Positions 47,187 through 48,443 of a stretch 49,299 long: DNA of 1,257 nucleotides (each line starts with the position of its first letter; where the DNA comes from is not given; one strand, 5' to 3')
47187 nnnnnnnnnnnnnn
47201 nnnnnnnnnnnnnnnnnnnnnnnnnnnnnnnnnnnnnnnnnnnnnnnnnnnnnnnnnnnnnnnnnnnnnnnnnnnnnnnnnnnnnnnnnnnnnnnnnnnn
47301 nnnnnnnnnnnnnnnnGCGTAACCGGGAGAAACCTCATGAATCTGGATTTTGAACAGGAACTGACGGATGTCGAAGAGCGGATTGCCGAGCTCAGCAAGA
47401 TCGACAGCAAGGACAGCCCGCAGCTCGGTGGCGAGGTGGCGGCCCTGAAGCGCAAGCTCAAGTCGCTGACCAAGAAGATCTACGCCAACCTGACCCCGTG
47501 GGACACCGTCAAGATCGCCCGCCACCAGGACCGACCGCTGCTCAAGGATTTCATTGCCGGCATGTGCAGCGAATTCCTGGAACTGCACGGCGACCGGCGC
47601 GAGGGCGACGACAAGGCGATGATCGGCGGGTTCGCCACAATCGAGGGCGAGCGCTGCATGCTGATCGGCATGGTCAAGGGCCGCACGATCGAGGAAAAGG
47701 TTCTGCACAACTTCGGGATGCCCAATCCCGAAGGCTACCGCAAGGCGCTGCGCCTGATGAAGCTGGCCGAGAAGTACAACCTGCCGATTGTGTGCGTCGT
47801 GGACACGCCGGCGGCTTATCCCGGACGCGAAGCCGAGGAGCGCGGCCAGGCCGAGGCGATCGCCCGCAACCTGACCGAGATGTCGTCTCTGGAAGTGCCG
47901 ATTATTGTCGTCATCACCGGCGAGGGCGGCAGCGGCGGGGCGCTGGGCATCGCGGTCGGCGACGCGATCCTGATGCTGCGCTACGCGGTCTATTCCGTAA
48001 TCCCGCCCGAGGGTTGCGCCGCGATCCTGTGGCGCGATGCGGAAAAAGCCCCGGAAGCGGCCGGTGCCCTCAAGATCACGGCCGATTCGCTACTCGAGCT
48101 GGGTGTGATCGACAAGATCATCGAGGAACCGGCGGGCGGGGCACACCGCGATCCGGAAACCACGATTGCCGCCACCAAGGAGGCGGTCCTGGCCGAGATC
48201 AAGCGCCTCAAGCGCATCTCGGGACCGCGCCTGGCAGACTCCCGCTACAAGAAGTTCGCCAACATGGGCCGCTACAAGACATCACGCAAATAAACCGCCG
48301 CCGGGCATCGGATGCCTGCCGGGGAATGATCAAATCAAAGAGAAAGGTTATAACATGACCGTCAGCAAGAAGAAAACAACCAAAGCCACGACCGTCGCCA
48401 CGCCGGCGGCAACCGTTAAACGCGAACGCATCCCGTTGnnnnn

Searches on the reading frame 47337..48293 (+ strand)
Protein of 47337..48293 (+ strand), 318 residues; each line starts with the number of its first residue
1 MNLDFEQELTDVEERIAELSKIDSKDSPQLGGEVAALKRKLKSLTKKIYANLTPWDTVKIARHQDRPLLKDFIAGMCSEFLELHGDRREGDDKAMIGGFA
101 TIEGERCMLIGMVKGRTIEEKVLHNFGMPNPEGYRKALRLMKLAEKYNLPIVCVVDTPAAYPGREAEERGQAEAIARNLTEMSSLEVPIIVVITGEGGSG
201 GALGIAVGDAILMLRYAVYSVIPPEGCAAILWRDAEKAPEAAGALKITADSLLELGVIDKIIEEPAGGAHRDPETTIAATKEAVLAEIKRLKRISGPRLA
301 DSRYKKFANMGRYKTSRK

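Call 94: search_protein_families(library=pfam, proteins=[window:47337-48293:+], max_evalue=0.001)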
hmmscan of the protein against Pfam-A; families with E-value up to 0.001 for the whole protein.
window:47337-48293:+ (318 aa): 2 families
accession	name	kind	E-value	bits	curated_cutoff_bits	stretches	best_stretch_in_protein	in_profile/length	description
PF03255.19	ACCA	-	4.5e-136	453.5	23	1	3-311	2-310/310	Acetyl co-enzyme A carboxylase carboxyltransferase-like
PF01039.27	Carboxyl_trans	-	2.7e-16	59.7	22.3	1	92-246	281-429/493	Carboxyl transferase domain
